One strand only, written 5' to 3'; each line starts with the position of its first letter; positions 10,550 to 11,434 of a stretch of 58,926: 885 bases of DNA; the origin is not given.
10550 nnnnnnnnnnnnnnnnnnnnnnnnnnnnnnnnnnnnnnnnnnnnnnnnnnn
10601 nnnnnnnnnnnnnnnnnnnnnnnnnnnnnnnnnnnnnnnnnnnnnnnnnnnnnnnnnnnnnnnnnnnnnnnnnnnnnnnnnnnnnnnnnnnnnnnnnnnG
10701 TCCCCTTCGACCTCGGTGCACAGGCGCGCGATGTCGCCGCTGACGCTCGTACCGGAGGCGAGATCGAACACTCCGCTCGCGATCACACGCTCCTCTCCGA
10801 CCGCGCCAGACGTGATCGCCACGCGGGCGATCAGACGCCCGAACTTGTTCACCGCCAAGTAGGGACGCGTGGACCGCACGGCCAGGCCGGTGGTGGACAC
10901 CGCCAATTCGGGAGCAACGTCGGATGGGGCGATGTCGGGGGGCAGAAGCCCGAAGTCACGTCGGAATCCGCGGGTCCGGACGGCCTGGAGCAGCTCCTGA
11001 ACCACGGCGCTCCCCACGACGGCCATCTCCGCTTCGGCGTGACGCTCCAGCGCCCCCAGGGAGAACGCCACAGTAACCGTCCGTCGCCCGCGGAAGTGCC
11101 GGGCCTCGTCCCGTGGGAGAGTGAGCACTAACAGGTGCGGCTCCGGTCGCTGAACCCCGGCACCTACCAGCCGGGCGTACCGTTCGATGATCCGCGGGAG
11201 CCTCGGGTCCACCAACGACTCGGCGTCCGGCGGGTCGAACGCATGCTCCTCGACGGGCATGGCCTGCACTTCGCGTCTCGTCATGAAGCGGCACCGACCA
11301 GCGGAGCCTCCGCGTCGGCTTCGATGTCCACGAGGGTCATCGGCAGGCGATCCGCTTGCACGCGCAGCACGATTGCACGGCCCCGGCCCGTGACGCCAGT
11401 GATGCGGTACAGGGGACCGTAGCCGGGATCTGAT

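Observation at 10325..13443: SNF2 motor translationally coupled to an HsdM-tail protein with no methyltransferase motifs, at the head of a type I R-M operon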

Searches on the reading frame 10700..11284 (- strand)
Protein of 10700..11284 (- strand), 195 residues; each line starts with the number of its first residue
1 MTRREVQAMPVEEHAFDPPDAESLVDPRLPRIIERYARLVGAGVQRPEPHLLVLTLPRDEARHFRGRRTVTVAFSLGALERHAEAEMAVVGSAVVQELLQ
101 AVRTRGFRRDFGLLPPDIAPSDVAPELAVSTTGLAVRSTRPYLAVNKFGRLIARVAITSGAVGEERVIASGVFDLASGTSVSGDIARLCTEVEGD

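Call 7: find_homologous_proteins(query=window:10700-11284:-, max_evalue=0.001)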
Query seq(195 aa) (195 aa): 3 proteins with E <= 0.001 among 806 candidates.
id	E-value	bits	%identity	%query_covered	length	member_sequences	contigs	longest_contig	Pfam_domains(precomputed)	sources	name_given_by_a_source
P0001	1.9e-117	408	100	100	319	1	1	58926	PF02384.23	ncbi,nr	ncbi:MAG: N-6 DNA methylase [Gemmatimonadetes bacterium]|nr:N-6 DNA methylase [Gemmatimonadota bacte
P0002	1.2e-36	144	61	61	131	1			-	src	-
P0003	4.2e-14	71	49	55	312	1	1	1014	-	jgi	jgi:hypothetical protein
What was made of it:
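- The cluster has one member on one contig (call 7). The window is a whole contig of a metagenome-assembled Gemmatimonadetes genome (call 7).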

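Call 10: find_homologous_proteins(query=P0003, max_evalue=0.001)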
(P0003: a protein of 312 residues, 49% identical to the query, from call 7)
Query P0003 (312 aa): 9 proteins with E <= 0.001 among 8000 candidates.
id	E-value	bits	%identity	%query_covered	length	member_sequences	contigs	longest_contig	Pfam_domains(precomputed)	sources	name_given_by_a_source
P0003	2.0e-192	656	100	100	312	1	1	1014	-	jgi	jgi:hypothetical protein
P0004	1.2e-85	306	53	95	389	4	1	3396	-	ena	-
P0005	2.0e-82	295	52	96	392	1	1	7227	-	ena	-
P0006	2.2e-77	279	51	95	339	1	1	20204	-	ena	-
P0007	3.0e-74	268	51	95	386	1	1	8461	-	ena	-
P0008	3.6e-74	268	48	95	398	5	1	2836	-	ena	-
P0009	9.0e-74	267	52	96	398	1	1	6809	-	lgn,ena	-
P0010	2.7e-47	180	61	48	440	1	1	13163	-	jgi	jgi:hypothetical protein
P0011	1.4e-34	138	60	39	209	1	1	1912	-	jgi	jgi:hypothetical protein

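Call 12: find_encoding_contigs(protein=P0006, flank=10000, max_places=3)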
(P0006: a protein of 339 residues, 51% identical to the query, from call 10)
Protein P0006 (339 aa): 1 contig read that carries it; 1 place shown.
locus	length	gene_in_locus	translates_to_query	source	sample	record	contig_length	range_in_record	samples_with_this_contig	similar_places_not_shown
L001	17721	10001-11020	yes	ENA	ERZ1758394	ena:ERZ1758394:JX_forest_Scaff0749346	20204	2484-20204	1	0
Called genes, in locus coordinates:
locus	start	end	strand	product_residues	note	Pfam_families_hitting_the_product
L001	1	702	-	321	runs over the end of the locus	-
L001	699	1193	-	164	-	PF13471:Transglut_core3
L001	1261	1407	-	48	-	-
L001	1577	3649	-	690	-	PF13522:GATase_6, PF13537:GATase_7, PF00733:Asn_synthase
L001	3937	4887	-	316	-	PF22000:DUF6929, PF21851:DUF6910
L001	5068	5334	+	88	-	PF10041:DUF2277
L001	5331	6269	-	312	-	PF27100:DcsG_N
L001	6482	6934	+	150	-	-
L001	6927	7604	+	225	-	PF13453:Zn_ribbon_TFIIB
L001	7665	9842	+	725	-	PF00176:SNF2-rel_dom, PF00270:DEAD (faint), PF04851:ResIII, PF00271:Helicase_C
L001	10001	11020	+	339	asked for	-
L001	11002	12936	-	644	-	PF01019:G_glu_transpept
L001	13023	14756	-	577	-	PF07969:Amidohydro_3, PF01979:Amidohydro_1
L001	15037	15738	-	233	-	-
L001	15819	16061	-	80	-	-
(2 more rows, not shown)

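Call 13: find_encoding_contigs(protein=P0010, flank=10000, max_places=3)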
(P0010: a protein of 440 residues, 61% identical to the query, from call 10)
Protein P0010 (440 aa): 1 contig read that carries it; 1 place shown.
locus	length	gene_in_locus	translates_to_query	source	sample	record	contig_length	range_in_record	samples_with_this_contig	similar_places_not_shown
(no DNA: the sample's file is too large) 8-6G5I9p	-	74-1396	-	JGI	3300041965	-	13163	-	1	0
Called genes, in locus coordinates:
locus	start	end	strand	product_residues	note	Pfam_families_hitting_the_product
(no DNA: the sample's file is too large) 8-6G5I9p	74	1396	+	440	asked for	-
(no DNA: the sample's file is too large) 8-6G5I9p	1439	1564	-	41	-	-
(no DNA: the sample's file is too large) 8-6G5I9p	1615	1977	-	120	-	-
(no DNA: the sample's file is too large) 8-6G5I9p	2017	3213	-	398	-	PF13185:GAF_2 (faint), PF01590:GAF (faint), PF13492:GAF_3 (weak), PF00512:HisKA, PF02518:HATPase_c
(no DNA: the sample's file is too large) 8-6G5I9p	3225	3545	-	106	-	PF06745:ATPase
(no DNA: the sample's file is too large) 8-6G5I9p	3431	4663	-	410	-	-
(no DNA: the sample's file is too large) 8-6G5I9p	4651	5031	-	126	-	PF00072:Response_reg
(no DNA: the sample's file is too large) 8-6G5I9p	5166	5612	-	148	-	PF00072:Response_reg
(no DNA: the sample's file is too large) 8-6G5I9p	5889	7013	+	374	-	PF00512:HisKA, PF13581:HATPase_c_2, PF02518:HATPase_c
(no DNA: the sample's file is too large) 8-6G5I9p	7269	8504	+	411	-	-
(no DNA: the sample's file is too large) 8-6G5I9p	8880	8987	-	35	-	-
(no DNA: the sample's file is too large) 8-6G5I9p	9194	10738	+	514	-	PF03796:DnaB_C (faint), PF06745:ATPase, PF23442:DUF7125 (weak), PF13191:AAA_16 (faint), PF13401:AAA_22 (faint), PF06745:ATPase, PF13481:AAA_25 (weak)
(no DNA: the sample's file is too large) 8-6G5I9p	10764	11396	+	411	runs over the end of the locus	PF00512:HisKA, PF02518:HATPase_c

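Call 18: search_protein_families(library=pfam, proteins=[P0004, P0009, P0010], max_evalue=0.1)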
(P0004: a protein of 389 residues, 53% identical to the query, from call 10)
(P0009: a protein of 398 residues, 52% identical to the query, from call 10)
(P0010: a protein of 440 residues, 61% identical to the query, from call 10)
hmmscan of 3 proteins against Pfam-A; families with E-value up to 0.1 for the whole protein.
P0004 (389 aa): 1 family
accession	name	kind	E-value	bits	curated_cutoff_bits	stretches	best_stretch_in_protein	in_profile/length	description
PF12760.12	Zn_ribbon_IS1595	-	0.035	14.5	25.4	0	345-384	13-44/46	Transposase zinc-ribbon domain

P0009 (398 aa): 0 families

P0010 (440 aa): 0 families

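Call 29: find_related_loci(query=A2, collection=genome_contigs, flank=6000)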
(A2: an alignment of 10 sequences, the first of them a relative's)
Query A2 (398 aa) in genome_contigs; peptide patterns used: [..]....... (x = any residue, [..] = any of these).
213 stretches matched a pattern; 7 encode a relative of the query (tblastn E <= 1e-3); 7 distinct loci.
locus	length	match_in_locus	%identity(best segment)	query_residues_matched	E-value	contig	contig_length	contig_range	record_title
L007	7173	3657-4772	45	8-381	1e-82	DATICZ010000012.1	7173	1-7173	MAG TPA_asm: Gemmatimonadales bacterium isolate SMAG_U16330 k141_2830310, whole genome shotgun sequence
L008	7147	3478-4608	45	4-381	1e-75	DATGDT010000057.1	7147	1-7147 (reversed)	MAG TPA_asm: Gemmatimonadales bacterium isolate SMAG_U9681 k141_3092, whole genome shotgun sequence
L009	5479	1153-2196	40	30-381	3e-65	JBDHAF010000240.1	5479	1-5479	MAG: Gemmatimonadota bacterium isolate M3-44_Bin_147 M3-44_Bin_147_scaffold_108001, whole genome shotgun sequence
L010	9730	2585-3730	39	12-381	1e-59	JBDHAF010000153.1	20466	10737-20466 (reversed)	MAG: Gemmatimonadota bacterium isolate M3-44_Bin_147 M3-44_Bin_147_scaffold_37292, whole genome shotgun sequence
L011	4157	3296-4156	44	11-297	3e-57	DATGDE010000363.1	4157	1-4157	MAG TPA_asm: Gemmatimonadales bacterium isolate SMAG_U9666 k141_266434, whole genome shotgun sequence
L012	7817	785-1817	45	32-381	2e-55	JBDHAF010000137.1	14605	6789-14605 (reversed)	MAG: Gemmatimonadota bacterium isolate M3-44_Bin_147 M3-44_Bin_147_scaffold_29401, whole genome shotgun sequence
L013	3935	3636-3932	58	9-107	9e-29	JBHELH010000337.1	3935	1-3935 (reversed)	MAG: Gemmatimonadaceae bacterium isolate S1_bin.8.orig S1_k141_2067075, whole genome shotgun sequence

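Call 34: search_protein_representatives(alignment_id=A2)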
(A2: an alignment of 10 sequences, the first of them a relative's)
Query: 10 sequences, 391 profile positions. Proteins with E-value up to 0.001 (for the whole library): 214; up to 1e-10: 93; up to 1e-30: 50. The best 150 are listed.
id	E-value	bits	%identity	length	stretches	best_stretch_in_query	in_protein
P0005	1.1e-190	649.9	-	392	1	1-390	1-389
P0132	2.0e-156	537.1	-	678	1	10-383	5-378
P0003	4.3e-137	473.5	-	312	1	80-389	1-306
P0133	2.4e-127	441.4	-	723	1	20-381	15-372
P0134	5.9e-104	364.4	-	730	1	26-384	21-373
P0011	9.8e-92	324.2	-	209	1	8-203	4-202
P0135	4.4e-86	305.5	-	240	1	162-387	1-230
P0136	3.8e-80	286.0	-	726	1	26-380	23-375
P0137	8.3e-80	284.9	-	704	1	33-383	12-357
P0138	1.8e-68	247.6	-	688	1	80-371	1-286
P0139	3.6e-67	243.3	-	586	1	8-222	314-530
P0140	1.1e-64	235.1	-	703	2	31-382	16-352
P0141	4.1e-64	233.2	-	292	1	1-272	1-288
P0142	4.4e-62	226.5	-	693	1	37-384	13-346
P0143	6.0e-62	226.1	-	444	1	1-277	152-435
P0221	1.1e-10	57.3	-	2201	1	11-239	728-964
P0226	8.9e-10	54.3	-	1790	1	35-156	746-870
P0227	1.7e-09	53.4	-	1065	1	37-118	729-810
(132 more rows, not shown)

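Call 36: search_protein_families(library=pfam, proteins=[P0132, P0133, P0134, P0227, P0221, P0226, P0139, P0143], max_evalue=0.01)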
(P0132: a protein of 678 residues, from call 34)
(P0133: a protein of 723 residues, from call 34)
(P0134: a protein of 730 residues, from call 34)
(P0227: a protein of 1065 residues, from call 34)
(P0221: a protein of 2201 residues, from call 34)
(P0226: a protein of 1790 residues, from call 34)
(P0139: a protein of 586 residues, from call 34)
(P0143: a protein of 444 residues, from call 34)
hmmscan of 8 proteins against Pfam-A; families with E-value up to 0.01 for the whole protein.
P0132 (678 aa): 0 families

P0133 (723 aa): 0 families

P0134 (730 aa): 0 families

P0227 (1065 aa): 4 families
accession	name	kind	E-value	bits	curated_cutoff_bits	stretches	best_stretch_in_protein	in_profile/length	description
PF00271.37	Helicase_C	-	6e-27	94.5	23.5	1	489-593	4-109/110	Helicase conserved C-terminal domain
PF00176.29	SNF2-rel_dom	-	1.6e-26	93.6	24.9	1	203-415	18-250/290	SNF2-related domain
PF04851.21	ResIII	-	1.4e-09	38.5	22.5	1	188-330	6-163/164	Type III restriction enzyme, res subunit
PF00270.35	DEAD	-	7.3e-05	23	26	1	188-331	2-162/167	DEAD/DEAH box helicase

P0221 (2201 aa): 5 families
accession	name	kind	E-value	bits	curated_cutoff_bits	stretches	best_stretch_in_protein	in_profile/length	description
PF00176.29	SNF2-rel_dom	-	1.5e-26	93.6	24.9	1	208-444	1-254/290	SNF2-related domain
PF00271.37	Helicase_C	-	3.1e-25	89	23.5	1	516-617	6-109/110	Helicase conserved C-terminal domain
PF04851.21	ResIII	-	3.2e-12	47.1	22.5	1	204-354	3-163/164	Type III restriction enzyme, res subunit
PF00270.35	DEAD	-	5.4e-07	29.9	26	1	207-356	2-162/167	DEAD/DEAH box helicase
PF04325.18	DUF465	-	0.0053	17.2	25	0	978-1006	3-31/48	Protein of unknown function (DUF465)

P0226 (1790 aa): 4 families
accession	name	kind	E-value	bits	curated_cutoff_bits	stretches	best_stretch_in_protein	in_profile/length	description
PF00176.29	SNF2-rel_dom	-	1.1e-29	103.9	24.9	1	218-432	14-249/290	SNF2-related domain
PF00271.37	Helicase_C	-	7.5e-24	84.6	23.5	1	512-610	9-109/110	Helicase conserved C-terminal domain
PF04851.21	ResIII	-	4.4e-13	49.9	22.5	1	200-348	2-163/164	Type III restriction enzyme, res subunit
PF00270.35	DEAD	-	1.8e-07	31.5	26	1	204-348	2-161/167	DEAD/DEAH box helicase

P0139 (586 aa): 1 family
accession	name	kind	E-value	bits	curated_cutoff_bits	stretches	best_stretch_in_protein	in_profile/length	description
PF00271.37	Helicase_C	-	5.7e-17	62.4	23.5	1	3-102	12-110/110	Helicase conserved C-terminal domain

P0143 (444 aa): 0 families

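Call 41: search_protein_families(library=padloc, proteins=[P0009, P0132], max_evalue=0.01)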
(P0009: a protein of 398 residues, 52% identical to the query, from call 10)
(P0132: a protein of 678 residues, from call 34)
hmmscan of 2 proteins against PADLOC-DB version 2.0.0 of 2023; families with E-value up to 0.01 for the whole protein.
P0009 (398 aa): 1 family
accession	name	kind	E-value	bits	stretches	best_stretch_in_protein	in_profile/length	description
PDLC00600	ZorA1|ZorA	-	0.005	13.4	1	226-292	296-360/677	MotA/ExbB/TolQ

P0132 (678 aa): 0 families

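Call 44: search_protein_families(library=ncbifam, proteins=[P0009, P0132, L007:3693-5387:+, L010:2588-4789:+, P0227], max_evalue=0.1)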
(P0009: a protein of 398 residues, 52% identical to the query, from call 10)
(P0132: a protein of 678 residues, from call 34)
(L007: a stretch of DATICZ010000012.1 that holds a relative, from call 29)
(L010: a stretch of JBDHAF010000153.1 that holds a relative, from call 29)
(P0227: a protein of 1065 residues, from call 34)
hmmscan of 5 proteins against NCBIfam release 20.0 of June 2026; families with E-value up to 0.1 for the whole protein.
P0009 (398 aa): 1 family
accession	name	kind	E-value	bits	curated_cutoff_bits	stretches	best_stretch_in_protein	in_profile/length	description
TIGR04402.2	mob_CxxC_CxxC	subfamily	0.046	13.9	70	1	318-381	119-177/180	mobilome CxxCx(11)CxxC protein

P0132 (678 aa): 0 families

L007:3693-5387:+ (564 aa): 0 families

L010:2588-4789:+ (733 aa): 0 families

P0227 (1065 aa): 26 families (the best 25 are shown)
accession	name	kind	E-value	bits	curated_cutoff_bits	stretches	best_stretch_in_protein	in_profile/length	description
NF038318.1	DISARM_DrmD_b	equivalog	6.6e-75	252.8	950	2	539-684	476-619/868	DISARM system SNF2-like helicase DrmD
NF038317.1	DISARM_DrmD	equivalog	9.7e-68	229.4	610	2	177-461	99-411/1021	DISARM system SNF2-like helicase DrmD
NF041062.1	DpdE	equivalog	2.1e-57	194.9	500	2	182-364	150-330/1048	protein DpdE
NF003426.0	PRK04914.1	equivalog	3.4e-55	187.8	576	2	146-357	114-344/959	RNA polymerase-associated protein RapA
NF042964.1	phospholipD_antiphage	equivalog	4.8e-46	157.5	1100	3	488-637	673-833/895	phospholipase D-like domain-containing anti-phage protein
NF058637.1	helic_SCO1167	equivalog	3.3e-42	144.6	1200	1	200-643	486-923/932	SCO1167/SCO6262 family helicase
NF053675.1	pilus_reg_Snf2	equivalog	6.9e-28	97.2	1100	2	499-624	876-1002/1029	pilus expression-regulating Snf2 family helicase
NF041790.1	anti-phage_ZorD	equivalog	6.2e-21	74.1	1500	1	288-602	721-1032/1035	type I Zorya anti-phage system protein ZorD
NF010337.0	PRK13766.1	equivalog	6.1e-15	54.4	610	1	459-635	328-506/781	Hef nuclease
NF008744.0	PRK11776.1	equivalog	8.6e-15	54.2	524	1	487-593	229-336/460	ATP-dependent RNA helicase DbpA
NF007882.0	PRK10590.1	equivalog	1.5e-13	50.5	743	1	489-595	234-341/456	ATP-dependent RNA helicase RhlE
NF053711.1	RNA_heli_RhlE1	exception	2.4e-12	46.3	750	1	493-594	237-339/434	RNA helicase RhlE1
NF008394.0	PRK11192.1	equivalog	1.2e-11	44.1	507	1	490-592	237-340/441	ATP-dependent RNA helicase SrmB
NF053631.1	RNA_helic_CshA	equivalog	2.9e-11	42.9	646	1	488-592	225-330/434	degradosome RNA helicase CshA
NF053636.1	DDHlcsCsdAPsy1082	equivalog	2.4e-10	39.5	890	1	491-592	234-336/512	DEAD/DEAH box helicase CsdA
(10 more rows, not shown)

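Call 45: predict_structure(alignment_id=A2)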
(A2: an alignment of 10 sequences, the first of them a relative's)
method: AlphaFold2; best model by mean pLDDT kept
length: 398 residues; sequences in the alignment: 10
mean_pLDDT: 69.1   pTM: 0.48
mean pLDDT of the five models: 69.1, 68.4, 65.0, 63.7, 59.5
residues with pLDDT >= 90: 42; 70-90: 180; 50-70: 102; < 50: 74
segments of 3 or more residues with pLDDT < 50: 1-29, 123-127, 162-174, 274-277, 304-314, 386-392
pLDDT, mean of each block of 10 residues (from residue 1): 37 35 40 67 77 84 86 88 83 78 77 60 51 86 86 71 44 60 76 77 56 54 68 65 71 77 79 57 73 72 45 57 87 93 73 81 90 91 59 49
secondary structure, 60 per line:
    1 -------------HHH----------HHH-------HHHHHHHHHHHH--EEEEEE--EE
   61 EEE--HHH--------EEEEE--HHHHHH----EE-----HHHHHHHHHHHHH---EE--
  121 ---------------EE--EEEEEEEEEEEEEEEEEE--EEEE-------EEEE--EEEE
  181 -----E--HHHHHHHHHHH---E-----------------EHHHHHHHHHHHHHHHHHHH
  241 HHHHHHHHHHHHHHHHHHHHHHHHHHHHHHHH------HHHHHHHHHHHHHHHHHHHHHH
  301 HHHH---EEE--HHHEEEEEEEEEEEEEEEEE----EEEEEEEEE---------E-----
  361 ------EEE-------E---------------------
elements in order: H37-48 E51-56 E59-63 E77-81 H84-89 H101-113 E140-157 E160-163 E171-174 E177-180 H189-199 H222-272 H279-304 E308-310 E316-332 E337-345 E367-369
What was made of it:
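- This is the end of helix 189-199 of the P0009 model, just before a low-confidence linker (call 45).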
